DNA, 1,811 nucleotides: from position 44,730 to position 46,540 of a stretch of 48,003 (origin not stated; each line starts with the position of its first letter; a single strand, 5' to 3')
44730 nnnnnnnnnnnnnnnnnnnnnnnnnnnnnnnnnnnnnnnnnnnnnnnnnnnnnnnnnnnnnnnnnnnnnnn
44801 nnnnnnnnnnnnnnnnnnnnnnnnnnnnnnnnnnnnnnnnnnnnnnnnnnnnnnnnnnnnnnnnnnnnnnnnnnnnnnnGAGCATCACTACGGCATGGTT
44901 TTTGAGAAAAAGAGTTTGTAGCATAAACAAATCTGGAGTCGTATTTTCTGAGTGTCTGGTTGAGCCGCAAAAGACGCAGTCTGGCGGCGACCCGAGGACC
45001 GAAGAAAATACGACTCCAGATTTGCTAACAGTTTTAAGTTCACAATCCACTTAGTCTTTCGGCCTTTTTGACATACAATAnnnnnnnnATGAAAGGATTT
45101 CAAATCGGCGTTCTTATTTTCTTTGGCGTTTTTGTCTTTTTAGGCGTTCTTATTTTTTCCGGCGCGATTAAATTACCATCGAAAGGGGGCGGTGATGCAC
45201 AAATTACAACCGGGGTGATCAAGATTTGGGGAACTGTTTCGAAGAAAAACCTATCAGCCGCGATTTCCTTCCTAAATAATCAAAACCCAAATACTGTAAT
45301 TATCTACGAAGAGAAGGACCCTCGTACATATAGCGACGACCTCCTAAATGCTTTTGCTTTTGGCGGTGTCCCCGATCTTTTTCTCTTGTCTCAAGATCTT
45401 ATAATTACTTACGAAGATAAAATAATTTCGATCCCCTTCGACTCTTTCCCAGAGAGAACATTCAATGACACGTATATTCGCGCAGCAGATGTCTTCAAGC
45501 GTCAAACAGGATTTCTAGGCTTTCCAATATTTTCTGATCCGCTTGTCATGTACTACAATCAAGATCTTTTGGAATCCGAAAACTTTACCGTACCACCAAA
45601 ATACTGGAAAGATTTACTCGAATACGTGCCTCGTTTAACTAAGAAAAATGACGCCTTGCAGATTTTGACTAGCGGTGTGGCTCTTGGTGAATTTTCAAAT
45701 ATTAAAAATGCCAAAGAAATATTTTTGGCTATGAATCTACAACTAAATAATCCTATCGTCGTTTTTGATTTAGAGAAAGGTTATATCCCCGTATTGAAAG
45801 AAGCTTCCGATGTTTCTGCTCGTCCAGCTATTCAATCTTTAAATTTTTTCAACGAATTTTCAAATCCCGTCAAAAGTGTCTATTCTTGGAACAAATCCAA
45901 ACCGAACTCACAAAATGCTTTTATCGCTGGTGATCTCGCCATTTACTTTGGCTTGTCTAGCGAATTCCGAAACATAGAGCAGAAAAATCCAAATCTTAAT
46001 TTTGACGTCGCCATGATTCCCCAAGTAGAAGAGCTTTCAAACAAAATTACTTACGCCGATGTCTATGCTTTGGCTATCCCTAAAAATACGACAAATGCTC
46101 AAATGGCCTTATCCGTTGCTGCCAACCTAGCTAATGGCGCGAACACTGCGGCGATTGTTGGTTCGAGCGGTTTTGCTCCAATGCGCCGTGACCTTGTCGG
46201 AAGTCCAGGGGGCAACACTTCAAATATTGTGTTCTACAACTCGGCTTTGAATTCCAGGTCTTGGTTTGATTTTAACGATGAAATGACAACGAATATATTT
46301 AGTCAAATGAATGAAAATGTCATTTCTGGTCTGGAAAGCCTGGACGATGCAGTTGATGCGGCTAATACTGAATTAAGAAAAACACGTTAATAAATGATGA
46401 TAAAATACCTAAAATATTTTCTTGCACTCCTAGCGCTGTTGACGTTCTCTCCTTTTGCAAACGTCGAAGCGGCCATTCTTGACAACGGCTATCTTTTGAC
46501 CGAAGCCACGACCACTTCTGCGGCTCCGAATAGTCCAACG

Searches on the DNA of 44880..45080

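Call 10: search_rna_families(source=window, start=44880, end=45080, threshold=evalue, max_evalue=10, show_alignments=3)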
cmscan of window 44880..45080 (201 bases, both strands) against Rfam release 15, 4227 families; matches with E-value up to 10: 4.
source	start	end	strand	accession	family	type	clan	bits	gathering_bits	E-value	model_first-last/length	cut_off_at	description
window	44924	45029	+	RF03926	MIR1435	Gene; miRNA;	-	23.2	94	0.18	1-186/186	no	MIR1435 microRNA precursor family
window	44923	45031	-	RF00804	mir-240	Gene; miRNA;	-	21.1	67.5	0.073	1-99/99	no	mir-240 microRNA precursor family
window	44907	45039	+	RF03350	mir-3851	Gene; miRNA;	-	21.1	106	0.14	1-94/94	no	mir-3851 microRNA precursor family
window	44927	45027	+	RF02616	SSRC8_2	Gene; sRNA;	-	9.7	72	1.2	1-281/281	no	Streptococcus sRNA 8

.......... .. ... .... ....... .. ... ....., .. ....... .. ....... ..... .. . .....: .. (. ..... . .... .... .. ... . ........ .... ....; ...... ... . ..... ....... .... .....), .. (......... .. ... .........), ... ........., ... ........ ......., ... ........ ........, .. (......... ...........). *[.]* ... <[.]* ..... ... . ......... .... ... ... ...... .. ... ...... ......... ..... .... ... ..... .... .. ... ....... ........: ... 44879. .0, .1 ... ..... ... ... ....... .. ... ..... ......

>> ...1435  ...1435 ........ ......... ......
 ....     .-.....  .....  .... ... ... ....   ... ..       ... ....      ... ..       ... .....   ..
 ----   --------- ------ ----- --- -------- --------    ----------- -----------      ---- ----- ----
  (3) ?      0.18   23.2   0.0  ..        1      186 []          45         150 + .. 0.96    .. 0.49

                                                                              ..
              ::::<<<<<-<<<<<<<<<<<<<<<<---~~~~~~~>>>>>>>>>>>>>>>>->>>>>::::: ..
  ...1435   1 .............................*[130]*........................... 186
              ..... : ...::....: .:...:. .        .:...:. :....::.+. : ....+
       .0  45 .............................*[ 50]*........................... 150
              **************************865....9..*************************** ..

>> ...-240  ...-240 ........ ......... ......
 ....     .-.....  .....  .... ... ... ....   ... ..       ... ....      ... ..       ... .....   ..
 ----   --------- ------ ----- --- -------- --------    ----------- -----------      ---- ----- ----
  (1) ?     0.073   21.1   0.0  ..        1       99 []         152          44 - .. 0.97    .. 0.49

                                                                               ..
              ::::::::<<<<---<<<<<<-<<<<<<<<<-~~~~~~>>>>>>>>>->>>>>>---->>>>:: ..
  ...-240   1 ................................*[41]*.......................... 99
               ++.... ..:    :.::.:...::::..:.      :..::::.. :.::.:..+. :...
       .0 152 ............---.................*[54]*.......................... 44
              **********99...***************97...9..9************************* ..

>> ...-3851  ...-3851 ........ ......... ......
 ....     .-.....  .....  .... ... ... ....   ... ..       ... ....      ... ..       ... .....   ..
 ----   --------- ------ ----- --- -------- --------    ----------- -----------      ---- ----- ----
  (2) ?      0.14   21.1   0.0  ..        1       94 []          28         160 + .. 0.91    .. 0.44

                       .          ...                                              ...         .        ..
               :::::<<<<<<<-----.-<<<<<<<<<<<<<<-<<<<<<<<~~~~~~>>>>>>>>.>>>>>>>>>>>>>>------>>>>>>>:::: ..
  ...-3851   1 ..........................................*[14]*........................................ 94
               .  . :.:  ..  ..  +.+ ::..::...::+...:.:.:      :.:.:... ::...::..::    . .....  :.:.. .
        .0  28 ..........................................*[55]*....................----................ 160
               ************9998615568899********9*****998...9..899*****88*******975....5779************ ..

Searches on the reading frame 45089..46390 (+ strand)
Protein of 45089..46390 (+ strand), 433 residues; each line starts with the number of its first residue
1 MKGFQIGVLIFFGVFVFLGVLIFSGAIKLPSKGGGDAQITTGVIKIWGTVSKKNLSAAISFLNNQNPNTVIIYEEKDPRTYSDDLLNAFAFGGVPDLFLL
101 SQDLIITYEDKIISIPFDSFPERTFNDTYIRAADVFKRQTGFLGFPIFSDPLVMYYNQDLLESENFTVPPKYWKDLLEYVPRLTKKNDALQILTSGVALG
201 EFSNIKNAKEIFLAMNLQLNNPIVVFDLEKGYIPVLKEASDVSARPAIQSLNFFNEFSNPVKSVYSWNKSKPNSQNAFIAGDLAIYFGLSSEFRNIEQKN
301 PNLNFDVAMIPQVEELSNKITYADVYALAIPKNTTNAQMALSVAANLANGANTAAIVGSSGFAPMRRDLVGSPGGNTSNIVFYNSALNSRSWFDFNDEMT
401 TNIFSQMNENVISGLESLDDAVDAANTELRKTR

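Call 54: find_homologous_proteins(query=window:45089-46390:+, max_evalue=1e-30)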
Query window:45089-46390:+ (433 aa): 922 proteins with E <= 1e-30 among 8000 candidates; the best 120 are listed.
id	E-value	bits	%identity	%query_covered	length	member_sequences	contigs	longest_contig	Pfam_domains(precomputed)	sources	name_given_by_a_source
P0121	2.7e-282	954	100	100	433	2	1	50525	PF13416.12,PF01547.31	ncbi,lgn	-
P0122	6.1e-212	722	73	100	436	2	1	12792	PF13416.12,PF01547.31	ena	-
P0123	4.7e-210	716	74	100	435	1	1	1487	PF13416.12,PF01547.31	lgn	-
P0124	3.4e-204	697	72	100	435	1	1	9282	PF13416.12,PF01547.31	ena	-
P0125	6.8e-204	696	71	100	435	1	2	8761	PF13416.12,PF01547.31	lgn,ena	-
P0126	4.5e-200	683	71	100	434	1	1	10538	PF13416.12,PF01547.31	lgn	-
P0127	5.8e-195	666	70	99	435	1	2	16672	PF13416.12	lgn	-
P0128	1.8e-194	665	69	100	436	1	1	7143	PF01547.31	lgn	-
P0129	9.2e-192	656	67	100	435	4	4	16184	PF13416.12,PF01547.31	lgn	-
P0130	3.4e-191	654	69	100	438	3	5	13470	PF13416.12,PF01547.31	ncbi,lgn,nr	ncbi:MAG: extracellular solute-binding protein [Bacteroidetes bacterium]|nr:extracellular solute-bin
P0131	1.5e-189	648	68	100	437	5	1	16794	PF13416.12,PF01547.31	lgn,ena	-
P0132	4.9e-186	637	67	99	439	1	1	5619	PF13416.12,PF01547.31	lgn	-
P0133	1.4e-180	619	67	99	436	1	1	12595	PF13416.12,PF01547.31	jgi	jgi:ABC-type glycerol-3-phosphate transport system substrate-binding protein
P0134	2.3e-178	612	64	99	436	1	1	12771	PF13416.12,PF01547.31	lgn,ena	-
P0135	3.0e-178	611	65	99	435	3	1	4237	PF13416.12,PF01547.31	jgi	jgi:ABC-type glycerol-3-phosphate transport system substrate-binding protein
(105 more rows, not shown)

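Call 55: find_encoding_contigs(protein=P0122, flank=1500, max_places=1)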
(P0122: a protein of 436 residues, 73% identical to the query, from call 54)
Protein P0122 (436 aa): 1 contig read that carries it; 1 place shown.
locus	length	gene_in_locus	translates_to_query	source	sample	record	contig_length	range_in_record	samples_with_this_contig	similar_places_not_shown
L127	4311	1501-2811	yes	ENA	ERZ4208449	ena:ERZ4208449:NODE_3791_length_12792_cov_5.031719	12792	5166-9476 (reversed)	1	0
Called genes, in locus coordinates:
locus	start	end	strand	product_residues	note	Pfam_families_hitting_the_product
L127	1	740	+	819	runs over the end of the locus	PF00521:DNA_topoisoIV, PF03989:DNA_gyraseA_C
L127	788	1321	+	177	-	PF01135:PCMT (weak), PF01209:Ubie_methyltran, PF01728:FtsJ (weak), PF08704:GCD14 (weak), PF02390:Methyltransf_4 (weak), PF13847:Methyltransf_31, PF08241:Methyltransf_11, PF13649:Methyltransf_25, +1 more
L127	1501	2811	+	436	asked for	PF01547:SBP_bac_1, PF13416:SBP_bac_8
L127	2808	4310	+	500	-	-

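Call 56: find_encoding_contigs(protein=P0124, flank=1500, max_places=1)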
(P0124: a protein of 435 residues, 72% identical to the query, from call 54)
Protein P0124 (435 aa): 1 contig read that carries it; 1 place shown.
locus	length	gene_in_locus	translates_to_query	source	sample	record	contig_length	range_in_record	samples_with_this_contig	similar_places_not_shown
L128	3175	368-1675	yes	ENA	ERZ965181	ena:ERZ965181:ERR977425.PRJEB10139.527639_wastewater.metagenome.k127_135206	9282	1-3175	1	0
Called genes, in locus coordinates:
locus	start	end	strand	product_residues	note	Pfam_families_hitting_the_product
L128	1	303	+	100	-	?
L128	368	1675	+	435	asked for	PF01547:SBP_bac_1, PF13416:SBP_bac_8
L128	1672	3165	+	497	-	PF18895:T4SS_pilin (weak)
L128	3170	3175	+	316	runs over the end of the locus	PF18895:T4SS_pilin (weak)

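Call 57: find_encoding_contigs(protein=P0127, flank=1500, max_places=1)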
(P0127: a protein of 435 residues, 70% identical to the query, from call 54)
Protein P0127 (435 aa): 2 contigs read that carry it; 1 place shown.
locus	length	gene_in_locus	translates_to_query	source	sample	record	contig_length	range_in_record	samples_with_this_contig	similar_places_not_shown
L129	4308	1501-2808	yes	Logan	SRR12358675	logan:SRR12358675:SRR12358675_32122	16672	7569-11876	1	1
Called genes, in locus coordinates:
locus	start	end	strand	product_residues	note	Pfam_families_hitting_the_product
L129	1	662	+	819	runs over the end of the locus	PF00521:DNA_topoisoIV, PF03989:DNA_gyraseA_C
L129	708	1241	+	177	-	PF01135:PCMT (weak), PF01209:Ubie_methyltran, PF08704:GCD14 (weak), PF02390:Methyltransf_4 (weak), PF13847:Methyltransf_31, PF08241:Methyltransf_11, PF08242:Methyltransf_12, PF13649:Methyltransf_25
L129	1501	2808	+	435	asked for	PF13416:SBP_bac_8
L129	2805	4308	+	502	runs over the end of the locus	PF16656:Pur_ac_phosph_N (faint), PF18895:T4SS_pilin (weak)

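Call 58: find_encoding_contigs(protein=P0121, flank=1500, max_places=1)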
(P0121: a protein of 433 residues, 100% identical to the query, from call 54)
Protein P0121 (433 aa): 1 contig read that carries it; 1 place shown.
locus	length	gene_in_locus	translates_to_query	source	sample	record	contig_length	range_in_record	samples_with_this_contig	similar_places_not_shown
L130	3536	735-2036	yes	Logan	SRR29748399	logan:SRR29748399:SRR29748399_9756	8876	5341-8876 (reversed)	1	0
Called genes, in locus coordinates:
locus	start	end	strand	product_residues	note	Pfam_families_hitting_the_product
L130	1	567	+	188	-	?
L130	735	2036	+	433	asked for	PF01547:SBP_bac_1, PF13416:SBP_bac_8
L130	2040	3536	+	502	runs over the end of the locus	PF16656:Pur_ac_phosph_N (faint), PF18895:T4SS_pilin (weak)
